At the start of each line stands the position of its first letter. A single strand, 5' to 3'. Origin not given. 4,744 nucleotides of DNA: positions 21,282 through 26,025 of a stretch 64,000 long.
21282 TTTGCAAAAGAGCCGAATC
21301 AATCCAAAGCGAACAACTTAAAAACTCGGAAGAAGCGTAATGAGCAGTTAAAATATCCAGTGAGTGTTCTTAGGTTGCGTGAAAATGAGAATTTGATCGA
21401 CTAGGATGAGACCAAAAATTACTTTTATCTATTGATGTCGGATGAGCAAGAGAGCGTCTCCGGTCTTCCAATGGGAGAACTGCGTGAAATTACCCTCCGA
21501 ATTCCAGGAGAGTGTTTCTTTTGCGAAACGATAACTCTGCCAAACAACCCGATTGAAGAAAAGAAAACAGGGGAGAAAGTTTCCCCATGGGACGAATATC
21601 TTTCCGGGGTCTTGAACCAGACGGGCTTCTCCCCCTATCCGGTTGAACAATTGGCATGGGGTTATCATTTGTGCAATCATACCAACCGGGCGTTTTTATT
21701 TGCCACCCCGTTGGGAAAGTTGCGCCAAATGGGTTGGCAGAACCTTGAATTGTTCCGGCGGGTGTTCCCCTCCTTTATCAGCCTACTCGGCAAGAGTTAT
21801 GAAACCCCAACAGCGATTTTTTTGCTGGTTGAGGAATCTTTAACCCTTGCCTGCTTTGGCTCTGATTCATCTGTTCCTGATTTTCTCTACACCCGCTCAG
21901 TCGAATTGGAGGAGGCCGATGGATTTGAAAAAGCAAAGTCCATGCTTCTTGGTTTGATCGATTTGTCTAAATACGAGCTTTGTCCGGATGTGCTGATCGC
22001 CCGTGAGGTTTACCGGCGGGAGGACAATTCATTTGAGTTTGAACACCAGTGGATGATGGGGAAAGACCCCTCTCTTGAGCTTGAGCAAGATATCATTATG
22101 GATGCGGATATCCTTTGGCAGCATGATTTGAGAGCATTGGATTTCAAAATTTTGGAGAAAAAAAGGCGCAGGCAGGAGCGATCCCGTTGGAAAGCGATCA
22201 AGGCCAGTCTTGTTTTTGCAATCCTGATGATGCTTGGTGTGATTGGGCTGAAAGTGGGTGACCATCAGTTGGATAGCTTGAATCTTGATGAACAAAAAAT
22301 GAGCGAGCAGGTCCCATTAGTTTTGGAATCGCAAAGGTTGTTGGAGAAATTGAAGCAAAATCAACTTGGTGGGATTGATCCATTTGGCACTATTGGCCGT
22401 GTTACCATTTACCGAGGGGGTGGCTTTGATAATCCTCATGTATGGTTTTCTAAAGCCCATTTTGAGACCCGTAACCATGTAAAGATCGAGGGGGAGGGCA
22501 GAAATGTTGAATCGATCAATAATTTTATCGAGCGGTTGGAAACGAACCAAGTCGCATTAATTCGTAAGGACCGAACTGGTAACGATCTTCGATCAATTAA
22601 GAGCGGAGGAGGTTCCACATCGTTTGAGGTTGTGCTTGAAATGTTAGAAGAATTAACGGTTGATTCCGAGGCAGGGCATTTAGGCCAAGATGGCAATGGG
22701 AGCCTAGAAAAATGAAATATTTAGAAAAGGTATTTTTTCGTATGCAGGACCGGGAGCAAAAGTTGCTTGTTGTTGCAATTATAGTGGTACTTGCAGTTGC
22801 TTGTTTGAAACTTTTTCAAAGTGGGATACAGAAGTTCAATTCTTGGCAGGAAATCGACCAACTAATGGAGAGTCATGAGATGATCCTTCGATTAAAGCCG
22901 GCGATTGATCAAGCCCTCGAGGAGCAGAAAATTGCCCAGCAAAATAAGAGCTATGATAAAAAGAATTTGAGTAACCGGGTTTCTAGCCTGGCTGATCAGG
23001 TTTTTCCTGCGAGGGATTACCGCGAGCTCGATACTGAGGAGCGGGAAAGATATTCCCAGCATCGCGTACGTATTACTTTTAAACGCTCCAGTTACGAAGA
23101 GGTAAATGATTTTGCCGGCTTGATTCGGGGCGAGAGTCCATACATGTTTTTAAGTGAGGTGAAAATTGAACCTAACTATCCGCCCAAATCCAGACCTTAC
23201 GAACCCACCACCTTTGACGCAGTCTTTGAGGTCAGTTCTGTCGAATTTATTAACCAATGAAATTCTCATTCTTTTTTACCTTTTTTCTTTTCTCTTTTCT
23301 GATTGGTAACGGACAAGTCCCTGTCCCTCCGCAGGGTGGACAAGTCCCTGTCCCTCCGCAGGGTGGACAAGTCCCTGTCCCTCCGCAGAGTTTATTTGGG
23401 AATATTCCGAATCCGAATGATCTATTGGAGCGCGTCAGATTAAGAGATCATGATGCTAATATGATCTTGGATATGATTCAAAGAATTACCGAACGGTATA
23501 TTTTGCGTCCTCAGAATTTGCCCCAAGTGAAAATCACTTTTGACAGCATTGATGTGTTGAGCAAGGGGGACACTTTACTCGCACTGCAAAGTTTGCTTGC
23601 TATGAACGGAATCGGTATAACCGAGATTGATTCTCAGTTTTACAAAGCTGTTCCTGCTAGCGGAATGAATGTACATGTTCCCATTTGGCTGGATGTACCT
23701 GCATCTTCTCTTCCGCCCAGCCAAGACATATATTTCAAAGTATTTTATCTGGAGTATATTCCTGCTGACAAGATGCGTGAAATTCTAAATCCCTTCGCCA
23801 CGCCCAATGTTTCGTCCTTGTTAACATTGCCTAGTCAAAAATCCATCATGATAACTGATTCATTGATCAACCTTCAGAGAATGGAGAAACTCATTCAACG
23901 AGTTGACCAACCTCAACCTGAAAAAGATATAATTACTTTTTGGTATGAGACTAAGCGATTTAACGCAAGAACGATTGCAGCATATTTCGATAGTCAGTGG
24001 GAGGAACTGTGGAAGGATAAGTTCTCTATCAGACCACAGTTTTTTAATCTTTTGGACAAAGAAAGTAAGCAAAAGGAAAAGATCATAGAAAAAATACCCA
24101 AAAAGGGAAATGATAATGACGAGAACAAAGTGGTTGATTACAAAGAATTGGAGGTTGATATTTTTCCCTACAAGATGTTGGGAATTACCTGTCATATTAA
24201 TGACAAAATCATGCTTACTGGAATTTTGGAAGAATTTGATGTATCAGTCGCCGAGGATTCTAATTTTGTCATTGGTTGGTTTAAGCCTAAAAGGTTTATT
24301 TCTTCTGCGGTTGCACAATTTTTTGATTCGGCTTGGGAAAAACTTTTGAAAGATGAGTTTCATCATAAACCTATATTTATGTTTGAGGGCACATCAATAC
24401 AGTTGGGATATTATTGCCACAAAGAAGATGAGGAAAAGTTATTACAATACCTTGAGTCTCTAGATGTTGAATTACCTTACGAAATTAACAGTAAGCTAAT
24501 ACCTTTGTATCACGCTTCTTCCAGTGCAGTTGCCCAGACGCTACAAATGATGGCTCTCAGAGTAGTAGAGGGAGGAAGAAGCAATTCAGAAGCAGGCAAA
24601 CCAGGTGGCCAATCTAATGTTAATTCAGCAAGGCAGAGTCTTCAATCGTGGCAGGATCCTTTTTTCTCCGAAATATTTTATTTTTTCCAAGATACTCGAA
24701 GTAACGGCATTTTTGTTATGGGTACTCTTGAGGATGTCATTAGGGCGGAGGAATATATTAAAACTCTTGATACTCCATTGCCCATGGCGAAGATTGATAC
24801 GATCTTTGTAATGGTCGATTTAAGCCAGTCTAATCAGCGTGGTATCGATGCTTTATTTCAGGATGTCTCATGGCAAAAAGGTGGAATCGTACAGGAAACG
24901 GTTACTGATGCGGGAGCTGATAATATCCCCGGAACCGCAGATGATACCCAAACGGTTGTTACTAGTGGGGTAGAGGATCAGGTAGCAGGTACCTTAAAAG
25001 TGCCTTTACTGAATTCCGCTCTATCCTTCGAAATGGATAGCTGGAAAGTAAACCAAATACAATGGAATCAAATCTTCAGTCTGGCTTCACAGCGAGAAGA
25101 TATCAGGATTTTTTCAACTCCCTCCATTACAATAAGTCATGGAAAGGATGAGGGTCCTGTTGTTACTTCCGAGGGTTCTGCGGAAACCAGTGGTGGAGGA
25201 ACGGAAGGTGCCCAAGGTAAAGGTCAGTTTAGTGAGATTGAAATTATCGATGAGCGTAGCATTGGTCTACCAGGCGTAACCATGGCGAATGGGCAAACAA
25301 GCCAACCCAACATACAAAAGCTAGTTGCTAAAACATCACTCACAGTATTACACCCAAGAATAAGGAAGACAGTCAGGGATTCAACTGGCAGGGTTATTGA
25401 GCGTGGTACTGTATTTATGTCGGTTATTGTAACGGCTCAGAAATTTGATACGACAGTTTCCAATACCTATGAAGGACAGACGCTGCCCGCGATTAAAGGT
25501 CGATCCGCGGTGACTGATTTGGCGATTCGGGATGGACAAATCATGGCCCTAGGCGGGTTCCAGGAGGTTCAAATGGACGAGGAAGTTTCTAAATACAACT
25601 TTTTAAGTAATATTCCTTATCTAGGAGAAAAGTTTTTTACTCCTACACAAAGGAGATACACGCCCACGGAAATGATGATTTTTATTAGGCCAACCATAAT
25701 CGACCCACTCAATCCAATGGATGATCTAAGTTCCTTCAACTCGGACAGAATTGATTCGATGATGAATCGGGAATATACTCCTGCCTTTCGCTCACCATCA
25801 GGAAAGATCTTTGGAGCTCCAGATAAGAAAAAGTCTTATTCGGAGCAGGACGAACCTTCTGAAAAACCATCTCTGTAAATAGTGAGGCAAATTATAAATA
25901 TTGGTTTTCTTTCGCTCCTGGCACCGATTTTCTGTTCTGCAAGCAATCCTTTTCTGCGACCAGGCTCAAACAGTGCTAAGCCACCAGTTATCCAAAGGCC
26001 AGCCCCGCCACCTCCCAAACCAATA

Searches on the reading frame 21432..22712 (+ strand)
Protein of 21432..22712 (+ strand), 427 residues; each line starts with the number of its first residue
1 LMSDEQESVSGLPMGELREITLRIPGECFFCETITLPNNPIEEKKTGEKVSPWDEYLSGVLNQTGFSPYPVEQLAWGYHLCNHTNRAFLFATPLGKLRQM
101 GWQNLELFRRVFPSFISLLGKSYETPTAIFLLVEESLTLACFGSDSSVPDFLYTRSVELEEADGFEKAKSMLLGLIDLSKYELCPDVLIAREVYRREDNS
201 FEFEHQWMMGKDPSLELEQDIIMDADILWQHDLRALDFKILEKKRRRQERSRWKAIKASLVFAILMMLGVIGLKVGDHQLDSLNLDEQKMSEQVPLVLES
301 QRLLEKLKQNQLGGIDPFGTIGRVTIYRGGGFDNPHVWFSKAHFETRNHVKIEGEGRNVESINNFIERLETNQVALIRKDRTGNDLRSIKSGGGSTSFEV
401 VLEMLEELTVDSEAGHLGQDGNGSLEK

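Call 18: search_protein_families(library=pfam, proteins=[window:21432-22712:+], max_evalue=0.01)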
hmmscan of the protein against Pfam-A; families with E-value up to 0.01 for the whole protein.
window:21432-22712:+ (427 aa): 0 families

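Call 57: search_protein_families(library=ncbifam, proteins=[window:21432-22712:+], max_evalue=1)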
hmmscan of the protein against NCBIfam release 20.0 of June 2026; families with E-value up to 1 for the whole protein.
window:21432-22712:+ (427 aa): 1 family
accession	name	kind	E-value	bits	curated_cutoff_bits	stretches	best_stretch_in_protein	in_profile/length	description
NF008234.1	PRK11001.1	subfamily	0.12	12.4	149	1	173-268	72-161/170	MltR family transcriptional regulator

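Call 58: search_solved_structures(query=window:21432-22712:+, max_evalue=10)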
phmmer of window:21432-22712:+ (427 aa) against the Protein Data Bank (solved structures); distinct sequences matched with E-value up to 10: 1.
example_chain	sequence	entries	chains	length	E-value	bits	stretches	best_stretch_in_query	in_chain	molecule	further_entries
9jj3_B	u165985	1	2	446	0.7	12.3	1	200-285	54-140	Probable proton-coupled zinc antiporter SLC30A4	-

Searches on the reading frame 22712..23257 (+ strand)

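Call 18: search_protein_families(library=pfam, proteins=[window:22712-23257:+], max_evalue=0.01)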
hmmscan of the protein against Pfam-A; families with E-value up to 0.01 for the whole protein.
window:22712-23257:+ (182 aa): 0 families

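Call 57: search_protein_families(library=ncbifam, proteins=[window:22712-23257:+], max_evalue=1)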
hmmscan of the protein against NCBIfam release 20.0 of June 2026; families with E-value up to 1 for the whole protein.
window:22712-23257:+ (182 aa): 3 families
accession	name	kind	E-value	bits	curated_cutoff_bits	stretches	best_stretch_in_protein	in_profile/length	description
NF040576.1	T2SS_GspM_XpsM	equivalog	0.00035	20.3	60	1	18-176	7-176/180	type II secretion system protein GspM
NF040843.1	SE2200_fam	equivalog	0.02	15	30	1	17-37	3-23/33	SE2200 family small protein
TIGR01709.2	typeII_sec_gspL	equivalog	0.13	11.3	65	1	15-135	240-367/392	type II secretion system protein GspL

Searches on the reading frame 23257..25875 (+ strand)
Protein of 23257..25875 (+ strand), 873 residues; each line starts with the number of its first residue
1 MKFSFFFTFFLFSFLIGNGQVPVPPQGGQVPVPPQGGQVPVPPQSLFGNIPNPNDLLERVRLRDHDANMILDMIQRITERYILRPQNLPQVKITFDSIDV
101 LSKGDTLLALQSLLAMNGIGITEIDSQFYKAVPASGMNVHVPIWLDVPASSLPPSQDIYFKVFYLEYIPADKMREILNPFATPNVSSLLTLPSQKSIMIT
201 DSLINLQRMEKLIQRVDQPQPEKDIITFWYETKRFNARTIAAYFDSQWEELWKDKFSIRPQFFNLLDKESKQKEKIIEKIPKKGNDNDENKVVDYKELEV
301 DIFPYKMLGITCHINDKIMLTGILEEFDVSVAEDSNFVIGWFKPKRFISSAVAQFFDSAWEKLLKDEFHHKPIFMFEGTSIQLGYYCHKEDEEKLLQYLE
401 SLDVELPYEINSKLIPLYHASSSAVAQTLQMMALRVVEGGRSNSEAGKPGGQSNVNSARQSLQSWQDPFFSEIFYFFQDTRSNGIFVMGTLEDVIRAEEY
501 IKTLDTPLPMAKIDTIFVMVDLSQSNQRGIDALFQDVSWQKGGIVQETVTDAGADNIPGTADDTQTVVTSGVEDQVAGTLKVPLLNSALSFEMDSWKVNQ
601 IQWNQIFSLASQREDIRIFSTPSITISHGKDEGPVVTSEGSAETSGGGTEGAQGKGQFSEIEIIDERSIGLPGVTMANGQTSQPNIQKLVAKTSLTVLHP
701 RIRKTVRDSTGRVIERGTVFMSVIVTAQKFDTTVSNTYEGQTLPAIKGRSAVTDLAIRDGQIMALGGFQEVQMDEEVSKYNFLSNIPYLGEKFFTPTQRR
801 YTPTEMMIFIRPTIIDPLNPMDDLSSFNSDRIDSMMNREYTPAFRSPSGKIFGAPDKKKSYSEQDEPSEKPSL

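Call 3: search_protein_families(library=pfam, proteins=[window:23257-25875:+], max_evalue=1)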
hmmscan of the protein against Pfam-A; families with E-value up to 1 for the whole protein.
window:23257-25875:+ (873 aa): 2 families
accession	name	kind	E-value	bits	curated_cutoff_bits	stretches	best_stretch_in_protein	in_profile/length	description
PF00263.26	Secretin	-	1.7e-18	67.2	27.5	1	710-816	64-169/169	Bacterial type II and III secretion system protein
PF03958.22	Secretin_N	-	8.7e-15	55.1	28.2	2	161-221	2-68/69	Bacterial type II/III secretion system short domain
